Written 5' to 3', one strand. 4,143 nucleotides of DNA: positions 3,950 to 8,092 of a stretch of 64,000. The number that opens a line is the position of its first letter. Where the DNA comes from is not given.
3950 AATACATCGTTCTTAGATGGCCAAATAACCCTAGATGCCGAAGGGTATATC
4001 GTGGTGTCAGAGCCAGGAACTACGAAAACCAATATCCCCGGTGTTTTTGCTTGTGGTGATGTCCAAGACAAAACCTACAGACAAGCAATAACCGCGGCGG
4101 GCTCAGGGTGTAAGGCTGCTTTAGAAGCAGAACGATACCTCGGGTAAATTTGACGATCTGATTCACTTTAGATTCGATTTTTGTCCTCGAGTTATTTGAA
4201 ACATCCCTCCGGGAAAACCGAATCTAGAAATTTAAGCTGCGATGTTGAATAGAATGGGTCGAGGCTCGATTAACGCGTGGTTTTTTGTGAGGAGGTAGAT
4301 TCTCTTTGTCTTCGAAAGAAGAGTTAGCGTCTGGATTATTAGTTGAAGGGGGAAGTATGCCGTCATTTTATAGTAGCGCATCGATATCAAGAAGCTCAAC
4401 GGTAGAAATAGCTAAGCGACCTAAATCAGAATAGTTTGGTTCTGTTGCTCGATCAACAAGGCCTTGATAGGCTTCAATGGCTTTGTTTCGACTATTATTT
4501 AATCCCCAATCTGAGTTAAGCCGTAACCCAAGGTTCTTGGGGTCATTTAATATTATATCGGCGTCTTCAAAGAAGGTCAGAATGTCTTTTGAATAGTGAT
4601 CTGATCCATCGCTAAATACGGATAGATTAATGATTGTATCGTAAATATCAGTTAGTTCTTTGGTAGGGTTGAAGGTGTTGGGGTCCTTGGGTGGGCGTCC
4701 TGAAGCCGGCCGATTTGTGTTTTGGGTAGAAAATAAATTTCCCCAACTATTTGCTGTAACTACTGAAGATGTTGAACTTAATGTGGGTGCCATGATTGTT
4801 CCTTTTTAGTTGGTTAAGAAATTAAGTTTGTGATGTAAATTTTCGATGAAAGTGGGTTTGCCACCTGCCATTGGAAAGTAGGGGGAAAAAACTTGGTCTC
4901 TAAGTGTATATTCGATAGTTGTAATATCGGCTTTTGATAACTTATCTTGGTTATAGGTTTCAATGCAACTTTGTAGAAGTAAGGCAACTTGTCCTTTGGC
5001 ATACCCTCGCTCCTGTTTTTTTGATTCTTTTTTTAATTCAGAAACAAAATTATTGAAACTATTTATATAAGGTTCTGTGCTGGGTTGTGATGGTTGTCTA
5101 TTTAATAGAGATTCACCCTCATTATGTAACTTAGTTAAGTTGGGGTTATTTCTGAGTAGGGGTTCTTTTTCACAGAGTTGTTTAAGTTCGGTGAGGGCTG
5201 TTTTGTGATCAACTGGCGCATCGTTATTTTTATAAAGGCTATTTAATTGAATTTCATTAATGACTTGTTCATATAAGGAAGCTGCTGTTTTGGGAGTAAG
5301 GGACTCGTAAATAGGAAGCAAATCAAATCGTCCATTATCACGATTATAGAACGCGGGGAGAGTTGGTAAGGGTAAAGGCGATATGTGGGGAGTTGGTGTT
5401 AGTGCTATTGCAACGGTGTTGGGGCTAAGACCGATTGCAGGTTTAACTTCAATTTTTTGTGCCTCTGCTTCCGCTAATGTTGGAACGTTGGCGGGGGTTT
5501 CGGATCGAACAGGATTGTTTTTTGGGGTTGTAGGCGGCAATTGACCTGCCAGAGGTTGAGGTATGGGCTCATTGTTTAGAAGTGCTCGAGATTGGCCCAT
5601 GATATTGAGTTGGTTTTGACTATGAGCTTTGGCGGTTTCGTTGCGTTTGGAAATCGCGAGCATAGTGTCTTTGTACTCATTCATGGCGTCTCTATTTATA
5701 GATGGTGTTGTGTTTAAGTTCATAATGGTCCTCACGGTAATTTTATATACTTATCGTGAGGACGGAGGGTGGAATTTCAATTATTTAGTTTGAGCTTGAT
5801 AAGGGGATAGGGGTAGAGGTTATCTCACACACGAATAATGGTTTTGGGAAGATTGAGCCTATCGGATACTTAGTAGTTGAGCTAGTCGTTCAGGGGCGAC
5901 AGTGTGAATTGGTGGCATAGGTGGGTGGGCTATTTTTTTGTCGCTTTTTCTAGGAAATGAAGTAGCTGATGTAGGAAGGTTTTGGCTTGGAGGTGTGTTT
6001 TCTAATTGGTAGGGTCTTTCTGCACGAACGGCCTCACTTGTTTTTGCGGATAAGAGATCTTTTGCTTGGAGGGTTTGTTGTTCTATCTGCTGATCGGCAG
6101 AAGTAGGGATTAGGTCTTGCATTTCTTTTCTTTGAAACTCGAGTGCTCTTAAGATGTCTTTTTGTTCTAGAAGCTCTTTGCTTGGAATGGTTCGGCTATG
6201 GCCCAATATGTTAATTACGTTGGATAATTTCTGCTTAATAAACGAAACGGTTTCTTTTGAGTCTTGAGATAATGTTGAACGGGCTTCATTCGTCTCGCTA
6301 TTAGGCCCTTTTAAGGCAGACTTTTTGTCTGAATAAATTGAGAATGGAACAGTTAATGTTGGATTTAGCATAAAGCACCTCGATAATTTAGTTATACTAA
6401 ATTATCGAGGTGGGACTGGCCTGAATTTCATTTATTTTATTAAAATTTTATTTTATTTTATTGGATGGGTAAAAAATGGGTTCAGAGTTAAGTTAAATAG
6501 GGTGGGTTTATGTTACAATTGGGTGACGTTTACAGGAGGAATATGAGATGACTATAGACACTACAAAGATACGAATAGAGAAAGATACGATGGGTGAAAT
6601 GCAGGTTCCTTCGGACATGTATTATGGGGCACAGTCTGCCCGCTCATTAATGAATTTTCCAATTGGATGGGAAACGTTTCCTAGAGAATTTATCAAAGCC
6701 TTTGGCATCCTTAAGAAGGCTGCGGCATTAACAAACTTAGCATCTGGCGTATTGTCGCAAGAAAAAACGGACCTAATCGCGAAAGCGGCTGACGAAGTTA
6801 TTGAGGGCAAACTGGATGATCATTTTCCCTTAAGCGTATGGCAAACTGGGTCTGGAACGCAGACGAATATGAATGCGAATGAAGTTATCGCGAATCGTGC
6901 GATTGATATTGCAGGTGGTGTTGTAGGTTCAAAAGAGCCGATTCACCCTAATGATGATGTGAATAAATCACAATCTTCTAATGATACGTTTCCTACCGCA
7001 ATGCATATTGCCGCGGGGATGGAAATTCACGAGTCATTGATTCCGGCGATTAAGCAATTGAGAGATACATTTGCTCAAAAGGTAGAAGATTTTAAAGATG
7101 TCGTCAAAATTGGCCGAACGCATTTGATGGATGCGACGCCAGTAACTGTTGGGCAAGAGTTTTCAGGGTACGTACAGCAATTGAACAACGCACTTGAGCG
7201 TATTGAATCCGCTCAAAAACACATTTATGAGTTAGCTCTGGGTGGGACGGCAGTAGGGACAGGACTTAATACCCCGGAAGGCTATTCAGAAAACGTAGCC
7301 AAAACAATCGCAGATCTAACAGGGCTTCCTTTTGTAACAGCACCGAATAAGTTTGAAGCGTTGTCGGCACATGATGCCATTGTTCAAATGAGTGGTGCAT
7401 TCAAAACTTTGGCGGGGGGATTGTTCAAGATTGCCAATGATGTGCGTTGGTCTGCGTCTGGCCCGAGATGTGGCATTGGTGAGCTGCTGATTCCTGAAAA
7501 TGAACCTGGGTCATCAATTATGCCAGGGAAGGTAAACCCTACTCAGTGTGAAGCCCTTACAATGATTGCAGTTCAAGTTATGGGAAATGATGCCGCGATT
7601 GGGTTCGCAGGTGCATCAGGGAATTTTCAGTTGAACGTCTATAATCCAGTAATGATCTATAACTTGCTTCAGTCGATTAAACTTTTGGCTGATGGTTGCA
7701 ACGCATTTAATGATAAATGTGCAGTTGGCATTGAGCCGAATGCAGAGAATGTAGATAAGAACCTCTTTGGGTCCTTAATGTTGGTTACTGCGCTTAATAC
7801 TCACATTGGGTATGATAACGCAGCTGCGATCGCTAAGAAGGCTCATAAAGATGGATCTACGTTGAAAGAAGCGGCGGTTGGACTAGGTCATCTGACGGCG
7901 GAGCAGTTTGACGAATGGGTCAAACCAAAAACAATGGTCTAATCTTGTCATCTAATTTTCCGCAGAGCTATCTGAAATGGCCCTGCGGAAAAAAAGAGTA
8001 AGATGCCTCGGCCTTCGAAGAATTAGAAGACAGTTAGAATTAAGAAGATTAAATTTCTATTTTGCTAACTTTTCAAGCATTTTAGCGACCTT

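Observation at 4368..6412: Three-gene operon of Pro-rich, homology-poor proteins in which two consecutive genes are preceded by perfect SD-sequestering hairpins with a shared CCTC(A)CGATAA core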

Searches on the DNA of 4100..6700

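Call 29: search_rna_families(source=window, start=4100, end=6700, threshold=evalue, max_evalue=5)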
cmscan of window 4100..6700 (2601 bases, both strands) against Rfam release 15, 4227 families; matches with E-value up to 5: 0.
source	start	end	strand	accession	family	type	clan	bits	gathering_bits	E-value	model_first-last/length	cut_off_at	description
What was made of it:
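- On Any Rfam family: There are no matches in 4100-6700 even at E up to 5 (call 29).
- No Rfam family matches even at E up to 5 (call 29).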

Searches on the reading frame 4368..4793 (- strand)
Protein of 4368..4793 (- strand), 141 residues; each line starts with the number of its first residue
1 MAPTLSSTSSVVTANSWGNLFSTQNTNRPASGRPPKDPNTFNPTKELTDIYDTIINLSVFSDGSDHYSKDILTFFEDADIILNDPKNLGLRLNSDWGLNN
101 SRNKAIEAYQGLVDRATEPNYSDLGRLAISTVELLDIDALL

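Call 5: search_protein_families(library=pfam, proteins=[window:4368-4793:-], max_evalue=1)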
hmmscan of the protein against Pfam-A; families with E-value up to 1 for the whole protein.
window:4368-4793:- (141 aa): 1 family
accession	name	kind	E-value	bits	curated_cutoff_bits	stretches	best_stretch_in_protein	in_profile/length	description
PF00535.33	Glycos_transf_2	-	0.11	12.8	23.3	1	55-111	28-79/168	Glycosyl transferase family 2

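Call 16: find_homologous_proteins(query=window:4368-4793:-, max_evalue=0.01)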
Query window:4368-4793:- (141 aa): 1 proteins with E <= 0.01 among 24 candidates.
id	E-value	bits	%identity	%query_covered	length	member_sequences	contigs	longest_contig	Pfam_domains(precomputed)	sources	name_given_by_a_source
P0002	1.3e-86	305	100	100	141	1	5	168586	-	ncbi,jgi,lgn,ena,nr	ncbi:hypothetical protein HOH87_03740 [bacterium]|jgi:hypothetical protein|nr:hypothetical protein [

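Call 50: search_solved_structures(query=window:4368-4793:-, max_evalue=10)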
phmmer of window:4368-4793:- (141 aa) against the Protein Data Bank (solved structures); distinct sequences matched with E-value up to 10: 6.
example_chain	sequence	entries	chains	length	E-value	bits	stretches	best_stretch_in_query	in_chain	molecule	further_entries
3wfl_A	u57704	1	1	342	0.023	17.9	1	54-102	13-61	beta-mannanase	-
10eq_A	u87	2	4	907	0.72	13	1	28-82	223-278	Isoform 2 of Probable glutamyl endopeptidase, chloroplastic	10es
10eo_A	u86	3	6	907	0.72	13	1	28-82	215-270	Isoform 2 of Probable glutamyl endopeptidase, chloroplastic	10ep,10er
10et_B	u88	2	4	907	0.73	13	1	28-82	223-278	Isoform 2 of Probable glutamyl endopeptidase, chloroplastic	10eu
9rks_O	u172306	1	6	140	1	12.5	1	35-95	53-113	Structural protein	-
3wh9_A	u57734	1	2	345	1.2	12.4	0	60-102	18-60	Endo-beta-1,4-mannanase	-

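Call 52: search_protein_families(library=phrogs, proteins=[window:4368-4793:-], max_evalue=1)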
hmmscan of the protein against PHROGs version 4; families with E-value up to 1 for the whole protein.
window:4368-4793:- (141 aa): 1 family
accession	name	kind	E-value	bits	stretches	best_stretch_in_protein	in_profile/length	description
phrog_10583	-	unknown function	0.39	11.9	1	79-108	20-47/63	-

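Call 65: predict_structure(protein=window:4368-4793:-)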
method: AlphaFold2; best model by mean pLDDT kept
length: 141 residues; sequences in the alignment: 1
mean_pLDDT: 37.4   pTM: 0.26
mean pLDDT of the five models: 37.4, 34.2, 34.1, 33.8, 32.9
residues with pLDDT >= 90: 0; 70-90: 0; 50-70: 1; < 50: 140
segments of 3 or more residues with pLDDT < 50: 1-109, 111-141
pLDDT, mean of each block of 10 residues (from residue 1): 33 33 33 36 38 37 37 41 33 32 46 47 42 37 32
secondary structure, 60 per line:
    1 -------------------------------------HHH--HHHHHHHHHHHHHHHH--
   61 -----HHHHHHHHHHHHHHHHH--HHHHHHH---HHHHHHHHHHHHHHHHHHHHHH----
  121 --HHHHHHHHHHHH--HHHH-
elements in order: H43-58 H66-82 H85-91 H95-116 H123-134 H137-140

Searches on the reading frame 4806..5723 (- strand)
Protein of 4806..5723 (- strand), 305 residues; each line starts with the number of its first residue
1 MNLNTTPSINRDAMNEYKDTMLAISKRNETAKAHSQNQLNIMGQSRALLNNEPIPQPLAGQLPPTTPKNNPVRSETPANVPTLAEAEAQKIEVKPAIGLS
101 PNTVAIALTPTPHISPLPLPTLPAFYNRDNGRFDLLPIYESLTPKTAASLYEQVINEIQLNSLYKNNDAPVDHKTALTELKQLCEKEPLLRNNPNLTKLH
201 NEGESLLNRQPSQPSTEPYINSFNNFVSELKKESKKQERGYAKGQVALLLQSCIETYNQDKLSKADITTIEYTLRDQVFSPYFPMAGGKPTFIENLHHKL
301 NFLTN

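Call 5: search_protein_families(library=pfam, proteins=[window:4806-5723:-], max_evalue=1)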
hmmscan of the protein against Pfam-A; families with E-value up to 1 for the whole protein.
window:4806-5723:- (305 aa): 1 family
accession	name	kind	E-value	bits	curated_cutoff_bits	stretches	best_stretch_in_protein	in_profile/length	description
PF13683.12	rve_3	-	0.019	15.1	26.5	1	208-260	7-56/67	Integrase core domain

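Call 13: find_homologous_proteins(query=window:4806-5723:-, max_evalue=0.01)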
Query window:4806-5723:- (305 aa): 1 proteins with E <= 0.01 among 1797 candidates.
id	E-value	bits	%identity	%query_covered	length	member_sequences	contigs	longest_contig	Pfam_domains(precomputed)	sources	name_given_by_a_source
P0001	4.1e-196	668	100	100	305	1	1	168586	-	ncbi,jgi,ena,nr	ncbi:hypothetical protein HOH87_03745 [bacterium]|jgi:hypothetical protein|nr:hypothetical protein [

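Call 22: search_protein_representatives(protein=window:4806-5723:-)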
Query: 305 residues. Proteins with E-value up to 0.001 (for the whole library): 1; up to 1e-10: 1; up to 1e-30: 1. The best 1 are listed.
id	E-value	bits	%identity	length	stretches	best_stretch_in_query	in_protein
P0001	1.3e-196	668.0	100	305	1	1-305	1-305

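Call 48: predict_structure(protein=window:4806-5723:-)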
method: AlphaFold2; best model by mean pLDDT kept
length: 305 residues; sequences in the alignment: 1
mean_pLDDT: 46.6   pTM: 0.28
mean pLDDT of the five models: 46.6, 44.9, 42.0, 40.1, 39.6
residues with pLDDT >= 90: 0; 70-90: 41; 50-70: 59; < 50: 205
segments of 3 or more residues with pLDDT < 50: 1-9, 46-124, 126-129, 163-170, 210-305
pLDDT, mean of each block of 10 residues (from residue 1): 43 66 60 55 47 36 32 33 32 30 25 24 40 50 68 66 44 73 77 78 72 36 43 39 38 39 46 43 34 36 26
secondary structure, 60 per line:
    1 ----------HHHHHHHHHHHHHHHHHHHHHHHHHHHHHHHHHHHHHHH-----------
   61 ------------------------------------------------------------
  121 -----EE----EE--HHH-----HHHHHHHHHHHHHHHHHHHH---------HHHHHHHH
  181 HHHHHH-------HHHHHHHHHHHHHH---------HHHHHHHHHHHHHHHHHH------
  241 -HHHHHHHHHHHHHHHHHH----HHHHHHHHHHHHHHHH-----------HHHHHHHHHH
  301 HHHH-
elements in order: H11-49 H144-163 H173-186 H194-207 H217-234 H242-259 H264-279 H291-304
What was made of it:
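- Tried and rejected: AlphaFold2 single-sequence models of genes 2 and 3 were too poor (pLDDT 46.6 and 37.4) to justify fold searches (calls 48, 65).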

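Call 52: search_protein_families(library=phrogs, proteins=[window:4806-5723:-], max_evalue=1)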
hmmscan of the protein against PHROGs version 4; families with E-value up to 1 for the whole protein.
window:4806-5723:- (305 aa): 0 families

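Call 69: find_related_loci(query=window:4806-5723:-, collection=viral_contigs, flank=3000)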
Query window:4806-5723:- (305 aa) in viral_contigs; peptide patterns used: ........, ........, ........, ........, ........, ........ (x = any residue, [..] = any of these).
33 stretches matched a pattern, but none encodes a relative of the query by tblastn (E <= 1e-3).

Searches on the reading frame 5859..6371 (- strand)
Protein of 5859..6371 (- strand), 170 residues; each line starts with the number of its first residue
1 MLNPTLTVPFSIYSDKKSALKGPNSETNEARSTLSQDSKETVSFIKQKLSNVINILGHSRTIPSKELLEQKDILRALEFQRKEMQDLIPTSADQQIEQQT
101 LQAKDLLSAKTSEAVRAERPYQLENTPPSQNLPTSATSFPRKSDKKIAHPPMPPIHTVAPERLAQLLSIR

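Call 5: search_protein_families(library=pfam, proteins=[window:5859-6371:-], max_evalue=1)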
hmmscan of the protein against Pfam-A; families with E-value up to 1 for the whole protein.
window:5859-6371:- (170 aa): 0 families

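Call 12: find_encoding_contigs(protein=window:5859-6371:-, flank=3000, max_places=6)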
Protein window:5859-6371:- (170 aa): 4 contigs read that carry it; 3 places shown.
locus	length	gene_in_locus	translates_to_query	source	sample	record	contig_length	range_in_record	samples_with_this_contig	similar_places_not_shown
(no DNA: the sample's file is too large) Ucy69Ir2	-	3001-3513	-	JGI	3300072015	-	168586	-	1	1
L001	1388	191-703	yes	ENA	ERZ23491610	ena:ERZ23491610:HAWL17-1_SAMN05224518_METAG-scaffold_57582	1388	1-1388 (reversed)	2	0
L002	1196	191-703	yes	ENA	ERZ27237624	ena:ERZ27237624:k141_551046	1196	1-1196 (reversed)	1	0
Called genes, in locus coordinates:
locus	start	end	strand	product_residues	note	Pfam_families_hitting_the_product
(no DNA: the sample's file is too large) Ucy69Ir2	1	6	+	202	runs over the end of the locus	-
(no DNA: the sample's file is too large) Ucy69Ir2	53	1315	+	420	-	PF10082:BBP2_2 (faint), PF13181:TPR_8 (faint)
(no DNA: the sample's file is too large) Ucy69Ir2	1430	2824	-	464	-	PF00206:Lyase_1, PF10415:FumaraseC_C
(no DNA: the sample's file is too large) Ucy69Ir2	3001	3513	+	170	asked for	-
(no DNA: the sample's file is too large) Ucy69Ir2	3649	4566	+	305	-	-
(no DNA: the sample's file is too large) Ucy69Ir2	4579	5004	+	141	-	-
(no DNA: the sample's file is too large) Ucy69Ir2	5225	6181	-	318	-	PF07992:Pyr_redox_2, PF13738:Pyr_redox_3, PF00070:Pyr_redox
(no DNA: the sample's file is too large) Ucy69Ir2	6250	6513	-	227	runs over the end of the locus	PF02683:DsbD_TM, PF13386:DsbD_2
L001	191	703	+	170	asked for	-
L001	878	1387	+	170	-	?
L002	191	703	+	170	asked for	-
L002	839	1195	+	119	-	?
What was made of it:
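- The organism comes from marine metagenomes (call 12), so a large temperature up-shift looks unlikely.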

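Call 17: find_homologous_proteins(query=window:5859-6371:-, max_evalue=0.01)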
Query window:5859-6371:- (170 aa): 1 proteins with E <= 0.01 among 66 candidates.
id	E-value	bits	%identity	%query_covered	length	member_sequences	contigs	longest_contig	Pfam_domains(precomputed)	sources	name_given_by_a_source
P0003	3.6e-100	350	100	100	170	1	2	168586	-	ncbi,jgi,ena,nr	ncbi:hypothetical protein HOH87_03750 [bacterium]|jgi:hypothetical protein|nr:hypothetical protein [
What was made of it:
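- The genes are orphans (calls 13, 16, 17, 22).
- Tried and rejected: Homologue searches for all three proteins returned only the proteins themselves: 5.8 billion clusters (calls 13, 16, 17), a full phmmer search of the 305-aa protein against 1.84 billion representatives (call 22) and IMG/VR (call 69).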

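Call 51: search_solved_structures(query=window:5859-6371:-, max_evalue=10)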
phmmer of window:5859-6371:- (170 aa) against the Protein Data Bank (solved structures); distinct sequences matched with E-value up to 10: 3.
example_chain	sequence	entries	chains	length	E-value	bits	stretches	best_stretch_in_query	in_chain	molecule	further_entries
7ueh_G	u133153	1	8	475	0.55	13.7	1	71-127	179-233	Pyruvate kinase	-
9g6k_Lg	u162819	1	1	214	0.87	13.1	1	70-125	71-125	Large ribosomal subunit protein uL29m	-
9i05_Au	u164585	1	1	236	1.1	12.8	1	70-125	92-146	Large ribosomal subunit protein uL29m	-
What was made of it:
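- On Leader-peptide translation attenuation (cat/cmlA/erm class): The three proteins have no Pfam, PHROG or PDB match and no homologues (calls 5, 13, 16, 17, 22, 50-52).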

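Call 52: search_protein_families(library=phrogs, proteins=[window:5859-6371:-], max_evalue=1)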
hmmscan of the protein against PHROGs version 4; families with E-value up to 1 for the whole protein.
window:5859-6371:- (170 aa): 4 families
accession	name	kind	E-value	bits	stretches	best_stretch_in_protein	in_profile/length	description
phrog_17780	-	unknown function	0.076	14.2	1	45-87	25-61/63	-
phrog_13860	-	unknown function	0.25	12.4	1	61-87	20-46/51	-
phrog_24139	-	unknown function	0.3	12.2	1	67-98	24-55/67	-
phrog_22398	-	unknown function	0.31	10.7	1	26-107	26-108/433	-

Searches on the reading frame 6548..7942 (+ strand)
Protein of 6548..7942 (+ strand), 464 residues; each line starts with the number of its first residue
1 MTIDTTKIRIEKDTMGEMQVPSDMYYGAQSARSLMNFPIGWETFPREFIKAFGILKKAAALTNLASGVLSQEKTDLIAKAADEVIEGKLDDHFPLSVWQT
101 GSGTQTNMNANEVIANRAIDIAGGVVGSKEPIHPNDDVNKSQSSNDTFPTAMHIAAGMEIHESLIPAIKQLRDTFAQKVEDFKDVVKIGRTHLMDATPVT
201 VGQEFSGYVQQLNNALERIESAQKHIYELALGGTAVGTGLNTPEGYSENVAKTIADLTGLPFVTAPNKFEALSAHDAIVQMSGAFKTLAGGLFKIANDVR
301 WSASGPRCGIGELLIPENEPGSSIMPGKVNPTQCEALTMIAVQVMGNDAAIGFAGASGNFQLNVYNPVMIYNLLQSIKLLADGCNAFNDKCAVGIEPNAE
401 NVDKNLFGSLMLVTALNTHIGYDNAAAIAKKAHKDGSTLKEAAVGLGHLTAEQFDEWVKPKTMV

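Call 15: find_related_loci(query=window:6548-7942:+, collection=genome_contigs, flank=6000)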
Query window:6548-7942:+ (464 aa) in genome_contigs; peptide patterns used: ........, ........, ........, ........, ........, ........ (x = any residue, [..] = any of these).
600 stretches matched a pattern (row limit reached: there are more); 596 encode a relative of the query (tblastn E <= 1e-3); the best 80 are kept; 80 distinct loci.
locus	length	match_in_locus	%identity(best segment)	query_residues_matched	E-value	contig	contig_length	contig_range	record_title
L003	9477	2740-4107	69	9-464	0e+0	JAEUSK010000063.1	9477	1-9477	MAG: bacterium isolate new MAG-301 k141_178426, whole genome shotgun sequence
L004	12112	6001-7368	71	9-464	0e+0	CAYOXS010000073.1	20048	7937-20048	MAG TPA_asm: uncultured Caldilineaceae bacterium isolate SRP323723_co1_131 genome assembly, contig: NODE_2187_length_200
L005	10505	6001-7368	69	9-464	0e+0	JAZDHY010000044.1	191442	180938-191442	MAG: bacterium isolate MEGAHIT-group-0.373 k141_14218751, whole genome shotgun sequence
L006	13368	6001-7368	68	9-464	0e+0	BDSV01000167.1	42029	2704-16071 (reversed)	Bacterium BMS3Abin03 DNA, contig: NODE_14, whole genome shotgun sequence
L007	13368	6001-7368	71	9-464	0e+0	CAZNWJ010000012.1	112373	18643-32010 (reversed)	MAG TPA_asm: uncultured Ignavibacteria bacterium isolate binchicken_co16_17 genome assembly, contig: NODE_278_length_112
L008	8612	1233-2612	70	5-464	0e+0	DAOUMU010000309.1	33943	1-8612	MAG TPA_asm: Anaerolineae bacterium isolate W92_265 k127_200213, whole genome shotgun sequence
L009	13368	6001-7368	71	9-464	0e+0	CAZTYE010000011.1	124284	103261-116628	MAG TPA_asm: uncultured Ignavibacteria bacterium isolate binchicken_co16_162 genome assembly, contig: NODE_224_length_12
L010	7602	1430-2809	67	5-464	0e+0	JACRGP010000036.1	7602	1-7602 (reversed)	MAG: Nitrospinota bacterium isolate NC_groundwater_1754_Pr3_B-0.1um_58_23 SR-2_scaffold_141_391434, whole genome shotgun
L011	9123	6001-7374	67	7-464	0e+0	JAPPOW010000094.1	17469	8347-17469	MAG: Candidatus Melainabacteria bacterium isolate SB9156_S5_bin_14 NODE_634_length_17469_cov_10.4373, whole genome shotg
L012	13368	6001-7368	70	9-464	0e+0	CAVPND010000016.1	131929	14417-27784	MAG: uncultured Ignavibacteriales bacterium isolate MFD09964.bin.4.609 genome assembly, contig: contig_22009, whole geno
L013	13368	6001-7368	67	9-464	0e+0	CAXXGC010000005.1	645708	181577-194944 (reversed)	MAG: Melioribacteraceae bacterium isolate c2877395-3ee6-4dac-bee1-9ee563c4f95a genome assembly, contig: contig_5, whole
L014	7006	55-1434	68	5-464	0e+0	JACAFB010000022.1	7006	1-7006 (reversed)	MAG: Ignavibacteriaceae bacterium isolate L.E.IG.5 k119_840241, whole genome shotgun sequence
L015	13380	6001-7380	67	5-464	0e+0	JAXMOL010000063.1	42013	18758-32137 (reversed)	MAG: Candidatus Hydrogenedentota bacterium isolate EC_MBin.53 ECX_600CoAssmbCtg, whole genome shotgun sequence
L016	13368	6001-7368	70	9-464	0e+0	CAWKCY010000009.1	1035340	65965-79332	MAG: uncultured Ignavibacteriales bacterium isolate MFD05442.bin.1.350 genome assembly, contig: contig_26868, whole geno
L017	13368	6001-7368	68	9-464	0e+0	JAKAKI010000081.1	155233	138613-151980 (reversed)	MAG: bacterium isolate WY4.bin59 NODE_83_length_155233_cov_6.812754, whole genome shotgun sequence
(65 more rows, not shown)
